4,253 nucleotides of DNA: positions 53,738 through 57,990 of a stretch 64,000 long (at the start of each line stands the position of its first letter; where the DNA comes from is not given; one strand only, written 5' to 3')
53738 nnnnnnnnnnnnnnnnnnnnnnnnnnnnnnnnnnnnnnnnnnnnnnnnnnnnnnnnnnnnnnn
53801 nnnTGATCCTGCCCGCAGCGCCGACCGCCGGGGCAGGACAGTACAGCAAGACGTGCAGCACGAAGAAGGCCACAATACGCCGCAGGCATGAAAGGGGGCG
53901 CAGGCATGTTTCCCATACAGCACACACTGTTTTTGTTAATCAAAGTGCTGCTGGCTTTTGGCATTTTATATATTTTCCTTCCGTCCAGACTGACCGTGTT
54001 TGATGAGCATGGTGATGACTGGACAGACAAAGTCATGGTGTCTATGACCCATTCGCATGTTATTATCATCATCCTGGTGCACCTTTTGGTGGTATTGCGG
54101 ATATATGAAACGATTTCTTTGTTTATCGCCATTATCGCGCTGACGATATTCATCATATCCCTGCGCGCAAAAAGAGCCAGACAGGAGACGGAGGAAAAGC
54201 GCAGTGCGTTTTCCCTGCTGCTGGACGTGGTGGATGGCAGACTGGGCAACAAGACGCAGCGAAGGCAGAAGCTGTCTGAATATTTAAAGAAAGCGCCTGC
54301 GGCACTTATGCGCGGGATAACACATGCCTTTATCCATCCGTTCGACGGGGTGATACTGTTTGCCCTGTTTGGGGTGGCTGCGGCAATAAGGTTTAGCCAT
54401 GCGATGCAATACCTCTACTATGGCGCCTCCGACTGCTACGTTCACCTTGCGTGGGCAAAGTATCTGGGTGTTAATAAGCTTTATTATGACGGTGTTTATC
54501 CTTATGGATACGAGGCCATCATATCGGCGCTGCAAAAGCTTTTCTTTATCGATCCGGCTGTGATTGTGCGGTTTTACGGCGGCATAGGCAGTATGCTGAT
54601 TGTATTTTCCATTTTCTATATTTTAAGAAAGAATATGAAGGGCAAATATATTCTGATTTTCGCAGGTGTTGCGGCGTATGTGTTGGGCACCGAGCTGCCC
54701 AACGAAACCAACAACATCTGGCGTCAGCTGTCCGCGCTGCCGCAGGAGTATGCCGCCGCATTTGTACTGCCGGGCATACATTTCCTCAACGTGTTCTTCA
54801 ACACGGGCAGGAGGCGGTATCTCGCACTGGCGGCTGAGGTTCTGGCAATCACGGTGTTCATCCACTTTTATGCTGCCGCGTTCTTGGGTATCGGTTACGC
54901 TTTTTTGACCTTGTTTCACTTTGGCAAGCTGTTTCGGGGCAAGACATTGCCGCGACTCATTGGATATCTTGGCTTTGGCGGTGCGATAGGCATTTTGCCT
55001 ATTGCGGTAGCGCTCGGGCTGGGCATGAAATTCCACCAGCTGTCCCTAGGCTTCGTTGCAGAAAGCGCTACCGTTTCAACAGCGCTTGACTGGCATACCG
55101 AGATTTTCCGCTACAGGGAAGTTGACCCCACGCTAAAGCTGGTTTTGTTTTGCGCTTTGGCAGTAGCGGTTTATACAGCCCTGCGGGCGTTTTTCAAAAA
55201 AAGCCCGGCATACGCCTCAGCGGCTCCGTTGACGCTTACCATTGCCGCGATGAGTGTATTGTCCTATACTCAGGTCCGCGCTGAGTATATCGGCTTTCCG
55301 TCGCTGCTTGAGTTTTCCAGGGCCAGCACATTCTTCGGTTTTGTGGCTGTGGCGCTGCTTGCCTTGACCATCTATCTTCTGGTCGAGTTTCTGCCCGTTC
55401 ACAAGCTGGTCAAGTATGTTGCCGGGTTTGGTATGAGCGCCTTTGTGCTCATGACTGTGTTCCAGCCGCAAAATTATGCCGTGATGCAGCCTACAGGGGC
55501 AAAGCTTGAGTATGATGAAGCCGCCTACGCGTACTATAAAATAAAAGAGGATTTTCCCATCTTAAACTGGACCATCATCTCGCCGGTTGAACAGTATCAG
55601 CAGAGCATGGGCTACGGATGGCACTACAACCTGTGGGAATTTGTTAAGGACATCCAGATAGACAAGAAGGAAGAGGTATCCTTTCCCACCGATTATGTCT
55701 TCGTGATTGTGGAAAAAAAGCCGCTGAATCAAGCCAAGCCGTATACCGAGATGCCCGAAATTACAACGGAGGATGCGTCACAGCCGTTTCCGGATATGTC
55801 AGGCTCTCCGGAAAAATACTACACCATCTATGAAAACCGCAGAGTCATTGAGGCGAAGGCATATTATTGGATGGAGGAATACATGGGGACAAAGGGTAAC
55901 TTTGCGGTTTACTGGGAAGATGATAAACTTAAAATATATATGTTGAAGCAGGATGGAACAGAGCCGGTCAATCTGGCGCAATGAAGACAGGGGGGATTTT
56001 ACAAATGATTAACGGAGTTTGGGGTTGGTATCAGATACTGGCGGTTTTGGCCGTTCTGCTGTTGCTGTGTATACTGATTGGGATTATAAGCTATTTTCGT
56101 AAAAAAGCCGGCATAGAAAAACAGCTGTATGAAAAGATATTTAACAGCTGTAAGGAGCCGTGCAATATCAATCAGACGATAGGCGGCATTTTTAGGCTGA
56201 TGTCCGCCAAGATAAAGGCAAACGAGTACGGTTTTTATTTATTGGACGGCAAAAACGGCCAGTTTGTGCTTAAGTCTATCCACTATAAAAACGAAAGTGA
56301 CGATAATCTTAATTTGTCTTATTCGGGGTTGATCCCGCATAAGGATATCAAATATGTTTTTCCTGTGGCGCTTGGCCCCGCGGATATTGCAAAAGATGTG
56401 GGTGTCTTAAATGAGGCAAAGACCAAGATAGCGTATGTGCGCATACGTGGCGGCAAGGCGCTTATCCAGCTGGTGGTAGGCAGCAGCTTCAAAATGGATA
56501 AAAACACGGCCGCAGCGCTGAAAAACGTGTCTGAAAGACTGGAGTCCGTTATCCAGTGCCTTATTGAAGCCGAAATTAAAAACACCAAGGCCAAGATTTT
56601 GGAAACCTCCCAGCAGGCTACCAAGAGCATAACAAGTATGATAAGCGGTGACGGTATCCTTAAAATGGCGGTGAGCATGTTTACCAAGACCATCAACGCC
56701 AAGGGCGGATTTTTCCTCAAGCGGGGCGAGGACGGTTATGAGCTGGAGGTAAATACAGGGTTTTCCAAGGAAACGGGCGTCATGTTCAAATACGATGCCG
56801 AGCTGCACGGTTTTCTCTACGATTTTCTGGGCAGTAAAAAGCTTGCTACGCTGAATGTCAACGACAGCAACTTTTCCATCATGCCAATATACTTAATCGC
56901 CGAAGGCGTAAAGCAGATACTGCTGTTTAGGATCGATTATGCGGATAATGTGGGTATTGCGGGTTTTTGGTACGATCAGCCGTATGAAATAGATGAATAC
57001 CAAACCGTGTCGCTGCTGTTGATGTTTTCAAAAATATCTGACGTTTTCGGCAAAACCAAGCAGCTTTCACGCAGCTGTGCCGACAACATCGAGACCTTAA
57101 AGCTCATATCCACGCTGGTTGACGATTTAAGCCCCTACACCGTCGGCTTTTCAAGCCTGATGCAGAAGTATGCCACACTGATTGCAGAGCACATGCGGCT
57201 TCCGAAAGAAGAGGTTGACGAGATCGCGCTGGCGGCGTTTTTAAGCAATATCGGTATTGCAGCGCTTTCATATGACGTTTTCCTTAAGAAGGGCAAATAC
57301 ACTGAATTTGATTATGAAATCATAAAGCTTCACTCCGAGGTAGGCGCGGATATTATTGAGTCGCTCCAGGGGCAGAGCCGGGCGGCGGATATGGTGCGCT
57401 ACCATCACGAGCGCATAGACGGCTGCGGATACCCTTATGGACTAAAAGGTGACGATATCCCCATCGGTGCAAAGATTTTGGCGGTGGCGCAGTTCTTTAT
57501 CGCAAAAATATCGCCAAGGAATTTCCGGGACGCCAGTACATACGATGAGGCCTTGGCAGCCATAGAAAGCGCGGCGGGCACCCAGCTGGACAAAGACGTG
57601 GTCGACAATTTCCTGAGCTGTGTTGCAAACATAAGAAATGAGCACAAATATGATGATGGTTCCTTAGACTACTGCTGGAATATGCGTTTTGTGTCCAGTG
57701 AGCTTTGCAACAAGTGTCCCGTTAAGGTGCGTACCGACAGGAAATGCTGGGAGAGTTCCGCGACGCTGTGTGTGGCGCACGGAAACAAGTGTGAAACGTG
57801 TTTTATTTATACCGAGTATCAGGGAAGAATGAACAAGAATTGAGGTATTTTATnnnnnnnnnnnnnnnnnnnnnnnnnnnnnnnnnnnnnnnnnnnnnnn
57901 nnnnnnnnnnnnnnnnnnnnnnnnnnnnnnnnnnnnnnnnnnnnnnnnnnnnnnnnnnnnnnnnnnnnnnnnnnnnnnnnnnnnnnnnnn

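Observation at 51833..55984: Tandem paralogous ~650-700 aa polytopic membrane proteins with C-terminal soluble domains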

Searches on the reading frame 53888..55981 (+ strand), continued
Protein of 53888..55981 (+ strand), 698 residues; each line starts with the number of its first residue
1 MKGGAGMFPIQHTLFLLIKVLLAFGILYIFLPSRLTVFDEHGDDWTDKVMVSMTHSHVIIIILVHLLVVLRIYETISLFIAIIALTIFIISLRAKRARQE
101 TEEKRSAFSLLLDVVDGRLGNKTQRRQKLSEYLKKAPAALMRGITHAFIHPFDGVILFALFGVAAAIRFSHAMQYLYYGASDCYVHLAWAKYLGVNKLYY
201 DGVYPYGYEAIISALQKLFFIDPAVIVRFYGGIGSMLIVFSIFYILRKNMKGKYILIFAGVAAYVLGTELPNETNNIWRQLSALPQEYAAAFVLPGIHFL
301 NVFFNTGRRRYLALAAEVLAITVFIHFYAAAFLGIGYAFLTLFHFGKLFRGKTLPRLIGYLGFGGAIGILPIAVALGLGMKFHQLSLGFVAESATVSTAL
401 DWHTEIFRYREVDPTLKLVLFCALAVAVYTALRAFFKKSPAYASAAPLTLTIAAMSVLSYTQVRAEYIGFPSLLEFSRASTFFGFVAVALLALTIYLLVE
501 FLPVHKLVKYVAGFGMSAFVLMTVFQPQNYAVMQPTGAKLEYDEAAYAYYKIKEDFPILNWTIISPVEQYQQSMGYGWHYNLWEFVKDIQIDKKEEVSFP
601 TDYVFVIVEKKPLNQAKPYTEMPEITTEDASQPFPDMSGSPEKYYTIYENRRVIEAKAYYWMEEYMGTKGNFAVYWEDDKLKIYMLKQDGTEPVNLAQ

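Call 42: find_related_loci(query=A2, collection=genome_contigs, flank=10000)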
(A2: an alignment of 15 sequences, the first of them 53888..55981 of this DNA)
Query A2 (698 aa) in genome_contigs; peptide patterns used: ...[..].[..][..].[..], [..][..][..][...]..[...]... (x = any residue, [..] = any of these).
43 stretches matched a pattern; 37 encode a relative of the query (tblastn E <= 1e-3); 36 distinct loci.
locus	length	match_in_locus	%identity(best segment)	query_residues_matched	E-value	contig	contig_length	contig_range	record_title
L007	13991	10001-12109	58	2-698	0e+0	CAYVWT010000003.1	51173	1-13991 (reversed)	MAG TPA_asm: uncultured Clostridiaceae bacterium isolate SRP272421_co1_406 genome assembly, contig: NODE_1090_length_511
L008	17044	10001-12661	59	3-698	0e+0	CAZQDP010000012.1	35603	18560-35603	MAG TPA_asm: uncultured Eubacteriales bacterium isolate SRP272421_co3_741 genome assembly, contig: NODE_1913_length_3560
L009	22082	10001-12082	58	6-698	0e+0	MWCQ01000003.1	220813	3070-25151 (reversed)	MAG: Firmicutes bacterium ADurb.Bin193 BWY15_contig000003, whole genome shotgun sequence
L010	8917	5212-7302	55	3-698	0e+0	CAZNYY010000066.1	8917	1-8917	MAG TPA_asm: uncultured Oscillospiraceae bacterium isolate binchicken_co173_416 genome assembly, contig: NODE_26289_leng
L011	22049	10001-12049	44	2-696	0e+0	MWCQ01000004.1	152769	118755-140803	MAG: Firmicutes bacterium ADurb.Bin193 BWY15_contig000004, whole genome shotgun sequence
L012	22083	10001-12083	55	7-698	0e+0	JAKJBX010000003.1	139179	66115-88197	MAG: Bacillota bacterium isolate UR.bin154 UR_contig_139, whole genome shotgun sequence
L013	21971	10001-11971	41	16-689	4e-151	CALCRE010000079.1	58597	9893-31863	MAG TPA_asm: uncultured Clostridia bacterium isolate SRR1561991_bin.39_CONCOCT_v1.1_MAG genome assembly, contig: ERZ7240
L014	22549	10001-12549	38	12-696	2e-136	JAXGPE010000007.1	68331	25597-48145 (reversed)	MAG: Peptococcaceae bacterium isolate AnMBR.bin296 bin296_7, whole genome shotgun sequence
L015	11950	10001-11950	36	32-692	7e-136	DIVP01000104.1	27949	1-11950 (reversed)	MAG TPA_asm: Peptococcaceae bacterium UBA6129 UBA6129_contig_42108, whole genome shotgun sequence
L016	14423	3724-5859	35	3-695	4e-135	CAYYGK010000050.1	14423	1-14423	MAG TPA_asm: uncultured Eubacteriales bacterium isolate SRP141376_co4_318 genome assembly, contig: NODE_7110_length_1442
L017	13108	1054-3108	36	4-698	8e-127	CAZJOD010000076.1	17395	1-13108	MAG TPA_asm: uncultured Clostridiaceae bacterium isolate SRP241326_co2_352 genome assembly, contig: NODE_4457_length_173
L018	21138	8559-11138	35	7-698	1e-126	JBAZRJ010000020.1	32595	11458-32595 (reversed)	MAG: Clostridia bacterium isolate SO_2017_GW1_145 NODE_5936_length_32595_cov_1.739035_OW334_2017, whole genome shotgun s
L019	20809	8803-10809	36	12-695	5e-125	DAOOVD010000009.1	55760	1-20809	MAG TPA_asm: Bacillota bacterium isolate AMR_MDS_2450 NODE_355_length_55760_cov_6.998905, whole genome shotgun sequence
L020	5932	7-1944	36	40-696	4e-123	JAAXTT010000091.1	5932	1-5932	MAG: Peptococcaceae bacterium isolate W4_Combined_metabat1_111 W4_Combined_metabat1_111_NODE_7391, whole genome shotgun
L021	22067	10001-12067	34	3-698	6e-119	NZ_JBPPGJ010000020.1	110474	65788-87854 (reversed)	Gorillibacterium sp. sgz5001074 Scaffold20, whole genome shotgun sequence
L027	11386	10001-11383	40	5-466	1e-91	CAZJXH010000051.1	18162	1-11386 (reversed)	MAG TPA_asm: uncultured Oscillospiraceae bacterium isolate SRP302447_co2_281 genome assembly, contig: NODE_8610_length_1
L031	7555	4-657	45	471-698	3e-57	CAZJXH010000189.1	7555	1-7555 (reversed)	MAG TPA_asm: uncultured Oscillospiraceae bacterium isolate SRP302447_co2_281 genome assembly, contig: NODE_27342_length_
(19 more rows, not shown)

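Call 68: search_protein_families(library=pfam, proteins=[L002:12064-13260:+, L002:13288-14856:+], max_evalue=0.0001)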
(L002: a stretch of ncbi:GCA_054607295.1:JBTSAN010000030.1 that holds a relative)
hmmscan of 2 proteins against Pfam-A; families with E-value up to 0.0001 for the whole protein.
L002:12064-13260:+ (399 aa): 7 families
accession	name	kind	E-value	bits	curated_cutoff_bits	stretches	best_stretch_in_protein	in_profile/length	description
PF02222.28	ATP-grasp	-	1.6e-12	47.9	27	1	133-292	3-163/179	ATP-grasp domain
PF02655.19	ATP-grasp_3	-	1.7e-11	44.9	23.2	1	125-294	3-159/160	ATP-grasp domain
PF02786.22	CPSase_L_D2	-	7.5e-11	42.4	19.8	1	125-315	1-204/211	Carbamoyl-phosphate synthase L chain, ATP binding domain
PF15632.11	ATPgrasp_Ter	-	1.1e-07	32.1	29.1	1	200-334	6-128/131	ATP-grasp in the biosynthetic pathway with Ter operon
PF07478.18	Dala_Dala_lig_C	-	3.2e-06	27.2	24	0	154-312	30-201/204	D-ala D-ala ligase C-terminus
PF08443.16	RimK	-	9.4e-06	25.8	21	1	124-289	2-164/188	RimK-like ATP-grasp domain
PF13535.11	ATP-grasp_4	-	1.7e-05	24.9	27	0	160-195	2-37/160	ATP-grasp domain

L002:13288-14856:+ (523 aa): 2 families
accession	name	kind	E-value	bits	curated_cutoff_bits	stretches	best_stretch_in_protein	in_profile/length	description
PF03023.19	MurJ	-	1.2e-69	235.5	27.4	1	30-479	1-437/451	Lipid II flippase MurJ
PF01554.23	MatE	-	1.2e-10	41.8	24.9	1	241-406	1-161/161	MatE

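Call 69: list_cluster_members(proteins=[P0031, P0032, P0033, P0034, P0035, P0036, P0041, P0052, P0091, P0150])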
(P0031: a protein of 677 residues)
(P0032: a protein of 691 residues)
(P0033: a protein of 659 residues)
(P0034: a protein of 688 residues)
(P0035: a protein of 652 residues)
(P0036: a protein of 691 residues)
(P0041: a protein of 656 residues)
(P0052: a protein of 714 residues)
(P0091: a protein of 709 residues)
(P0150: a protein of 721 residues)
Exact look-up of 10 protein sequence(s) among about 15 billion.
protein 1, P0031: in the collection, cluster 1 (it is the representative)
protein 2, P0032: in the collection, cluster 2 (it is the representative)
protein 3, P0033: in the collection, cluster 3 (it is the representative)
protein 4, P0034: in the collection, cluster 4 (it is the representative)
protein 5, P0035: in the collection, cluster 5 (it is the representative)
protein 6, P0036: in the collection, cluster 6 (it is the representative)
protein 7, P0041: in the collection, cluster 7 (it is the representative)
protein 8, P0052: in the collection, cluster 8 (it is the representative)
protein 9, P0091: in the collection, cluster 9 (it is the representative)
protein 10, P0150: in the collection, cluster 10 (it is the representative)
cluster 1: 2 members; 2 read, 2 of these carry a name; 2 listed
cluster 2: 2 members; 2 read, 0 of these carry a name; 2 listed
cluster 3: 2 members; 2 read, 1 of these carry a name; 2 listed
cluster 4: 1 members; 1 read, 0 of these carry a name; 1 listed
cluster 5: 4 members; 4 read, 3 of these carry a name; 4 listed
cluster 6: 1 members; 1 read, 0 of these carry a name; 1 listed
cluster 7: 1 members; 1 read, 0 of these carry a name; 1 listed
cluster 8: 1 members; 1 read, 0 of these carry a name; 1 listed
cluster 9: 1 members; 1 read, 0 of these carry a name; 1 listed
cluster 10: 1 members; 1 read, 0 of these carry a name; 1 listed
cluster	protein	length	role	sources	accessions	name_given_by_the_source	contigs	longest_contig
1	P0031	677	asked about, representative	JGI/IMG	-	hypothetical protein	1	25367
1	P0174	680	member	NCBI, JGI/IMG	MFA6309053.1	MAG: hypothetical protein WC677_04840 [Clostridia bacterium] | hypothetical protein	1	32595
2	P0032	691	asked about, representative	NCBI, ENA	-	-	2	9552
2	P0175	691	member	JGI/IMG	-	-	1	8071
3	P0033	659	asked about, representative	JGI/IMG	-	-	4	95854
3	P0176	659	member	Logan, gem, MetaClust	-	\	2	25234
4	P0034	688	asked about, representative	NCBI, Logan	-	-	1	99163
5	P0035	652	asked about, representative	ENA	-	-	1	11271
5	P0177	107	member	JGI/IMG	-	hypothetical protein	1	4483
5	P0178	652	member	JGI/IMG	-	hypothetical protein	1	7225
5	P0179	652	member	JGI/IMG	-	hypothetical protein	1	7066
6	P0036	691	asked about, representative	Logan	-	-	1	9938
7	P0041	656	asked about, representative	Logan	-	-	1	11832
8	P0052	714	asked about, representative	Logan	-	-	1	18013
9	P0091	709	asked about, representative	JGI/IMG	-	-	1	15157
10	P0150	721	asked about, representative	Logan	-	-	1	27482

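Call 70: find_encoding_contigs(protein=P0001, flank=1000, max_places=2)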
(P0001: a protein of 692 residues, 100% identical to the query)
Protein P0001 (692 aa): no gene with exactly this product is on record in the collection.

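Call 72: search_protein_families(library=ncbifam, proteins=[L001:1887-2576:+, L002:14856-15578:+, L002:13288-14856:+], max_evalue=0.00001)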
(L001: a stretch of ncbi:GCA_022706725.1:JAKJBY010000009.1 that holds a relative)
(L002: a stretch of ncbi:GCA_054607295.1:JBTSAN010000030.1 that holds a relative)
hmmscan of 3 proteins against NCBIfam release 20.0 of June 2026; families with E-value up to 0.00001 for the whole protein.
L001:1887-2576:+ (230 aa): 10 families
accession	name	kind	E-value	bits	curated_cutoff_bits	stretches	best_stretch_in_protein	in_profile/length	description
TIGR04182.1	glyco_TIGR04182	equivalog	1.8e-23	83.4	325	1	5-205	4-199/293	S-layer glycoprotein N-glycosyltransferase AglJ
NF058614.1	PPMAGASynPpgS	equivalog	3.5e-22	78.9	370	1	5-161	4-161/226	polyprenyl-phospho-N-acetylgalactosaminyl synthase PpgS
NF047588.1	GlcsyltransPgfSStrep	equivalog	4.9e-17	62.1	500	1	1-166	1-168/308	glycosyltransferase PgfS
NF007986.1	PRK10714.1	equivalog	2.9e-12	46.2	529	1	4-205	9-209/316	undecaprenyl-phosphate 4-deoxy-4-formamido-L-arabinose transferase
NF041391.1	DPhHxTase_Halo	equivalog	7.9e-12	44.6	375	1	9-164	3-152/213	dolichyl-phosphate hexose transferase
TIGR03937.1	PgaC_IcaA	equivalog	6.8e-10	38.4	422.3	1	5-110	49-156/407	poly-beta-1,6-N-acetyl-D-glucosamine synthase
TIGR03965.1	mycofact_glyco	equivalog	4.4e-08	32.4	280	1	5-116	78-191/467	mycofactocin biosynthesis glycosyltransferase MftF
TIGR04283.1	glyco_like_mftF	equivalog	1.4e-07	31.4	182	1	5-60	3-58/221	TIGR04283 family arsenosugar biosynthesis glycosyltransferase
TIGR03111.1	glyc2_xrt_Gpos1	hypoth_equivalog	2.1e-07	30.1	363.95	1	5-111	53-163/439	TIGR03111 family XrtG-associated glycosyltransferase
NF007482.0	PRK10073.1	equivalog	6.5e-06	25.4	423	1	5-94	10-100/334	glycosyltransferase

L002:14856-15578:+ (241 aa): 11 families
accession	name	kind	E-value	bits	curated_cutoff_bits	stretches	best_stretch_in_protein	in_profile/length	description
NF058614.1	PPMAGASynPpgS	equivalog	7.9e-28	97.4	370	1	5-213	2-213/226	polyprenyl-phospho-N-acetylgalactosaminyl synthase PpgS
TIGR04182.1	glyco_TIGR04182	equivalog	4.5e-17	62.4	325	1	6-218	3-206/293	S-layer glycoprotein N-glycosyltransferase AglJ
NF041391.1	DPhHxTase_Halo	equivalog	1.2e-12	47.3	375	1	11-204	3-187/213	dolichyl-phosphate hexose transferase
TIGR03937.1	PgaC_IcaA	equivalog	2.2e-11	43.3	422.3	1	6-96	48-141/407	poly-beta-1,6-N-acetyl-D-glucosamine synthase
NF047588.1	GlcsyltransPgfSStrep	equivalog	2.4e-08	33.6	500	1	7-163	5-163/308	glycosyltransferase PgfS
TIGR04283.1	glyco_like_mftF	equivalog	4.7e-08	32.9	182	1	7-78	3-73/221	TIGR04283 family arsenosugar biosynthesis glycosyltransferase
NF045692.1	OglycostaseCruG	equivalog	1.1e-07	31.2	600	1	3-114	41-162/386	2'-O-glycosyltransferase CruG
NF007986.1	PRK10714.1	equivalog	3.1e-07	29.7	529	1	4-112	7-121/316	undecaprenyl-phosphate 4-deoxy-4-formamido-L-arabinose transferase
NF007482.0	PRK10073.1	equivalog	4.1e-07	29.3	423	1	5-113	8-118/334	glycosyltransferase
NF041875.1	EPS_EpsD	equivalog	7.9e-07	28.8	370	1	7-106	3-105/325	exopolysaccharide biosynthesis glycosyltransferase EpsD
NF038302.1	EPS_HpsE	equivalog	7.8e-06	25.1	300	0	7-77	5-78/307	hormogonium polysaccharide biosynthesis glycosyltransferase HpsE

L002:13288-14856:+ (523 aa): 2 families
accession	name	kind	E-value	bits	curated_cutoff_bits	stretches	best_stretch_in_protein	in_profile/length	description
TIGR01695.1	murJ_mviN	equivalog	1.4e-70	238.4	235.55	1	24-511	21-502/506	murein biosynthesis integral membrane protein MurJ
TIGR00797.1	matE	subfamily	2.5e-12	46.4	147.4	1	280-468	39-231/396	MATE family efflux transporter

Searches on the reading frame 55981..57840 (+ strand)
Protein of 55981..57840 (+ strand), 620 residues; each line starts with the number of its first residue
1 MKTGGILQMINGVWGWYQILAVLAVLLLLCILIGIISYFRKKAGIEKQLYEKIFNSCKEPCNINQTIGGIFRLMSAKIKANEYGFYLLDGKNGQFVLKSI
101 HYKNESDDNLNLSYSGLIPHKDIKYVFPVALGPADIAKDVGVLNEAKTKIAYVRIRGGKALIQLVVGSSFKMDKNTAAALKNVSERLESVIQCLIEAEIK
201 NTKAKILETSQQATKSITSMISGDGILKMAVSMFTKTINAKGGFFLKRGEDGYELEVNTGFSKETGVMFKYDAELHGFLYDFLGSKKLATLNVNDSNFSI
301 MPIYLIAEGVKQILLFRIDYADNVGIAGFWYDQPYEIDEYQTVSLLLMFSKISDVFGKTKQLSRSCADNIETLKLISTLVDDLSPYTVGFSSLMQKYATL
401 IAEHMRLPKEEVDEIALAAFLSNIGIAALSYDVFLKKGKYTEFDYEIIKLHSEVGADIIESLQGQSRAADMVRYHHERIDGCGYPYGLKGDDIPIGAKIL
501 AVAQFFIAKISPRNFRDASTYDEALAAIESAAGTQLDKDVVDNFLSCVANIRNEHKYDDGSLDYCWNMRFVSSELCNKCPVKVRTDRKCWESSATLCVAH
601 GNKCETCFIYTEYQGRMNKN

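Call 6: search_protein_families(library=pfam, proteins=[window:55981-57840:+], max_evalue=0.01)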
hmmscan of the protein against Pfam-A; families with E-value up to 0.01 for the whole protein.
window:55981-57840:+ (620 aa): 2 families
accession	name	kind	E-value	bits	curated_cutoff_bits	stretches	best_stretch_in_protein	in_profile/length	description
PF13487.12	HD_5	-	4e-31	108.5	27.2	1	375-540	2-170/170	HD domain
PF01966.28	HD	-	4.1e-08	34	22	1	394-503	8-110/116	HD domain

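Call 8: search_protein_families(library=ncbifam, proteins=[window:55981-57840:+], max_evalue=0.01)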
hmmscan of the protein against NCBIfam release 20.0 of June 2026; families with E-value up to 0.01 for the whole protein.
window:55981-57840:+ (620 aa): 1 family
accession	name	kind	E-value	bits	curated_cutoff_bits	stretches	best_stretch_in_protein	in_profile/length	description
NF053512.1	nitric_RR_NosR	exception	7.2e-32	110.9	400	1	370-556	175-362/422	response regulator c-di-GMP phosphodiesterase, NosR family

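Call 38: search_protein_families(library=pfam, proteins=[window:55981-57840:+], max_evalue=10)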
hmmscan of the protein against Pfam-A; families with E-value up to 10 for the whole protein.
window:55981-57840:+ (620 aa): 3 families
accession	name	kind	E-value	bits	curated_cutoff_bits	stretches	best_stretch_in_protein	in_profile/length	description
PF13487.12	HD_5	-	4e-31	108.5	27.2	1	375-540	2-170/170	HD domain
PF01966.28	HD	-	4.1e-08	34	22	1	394-503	8-110/116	HD domain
PF16982.10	Flp1_like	-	0.1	12.5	33.5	1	22-56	11-42/49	Putative Flagellin, Flp1-like, domain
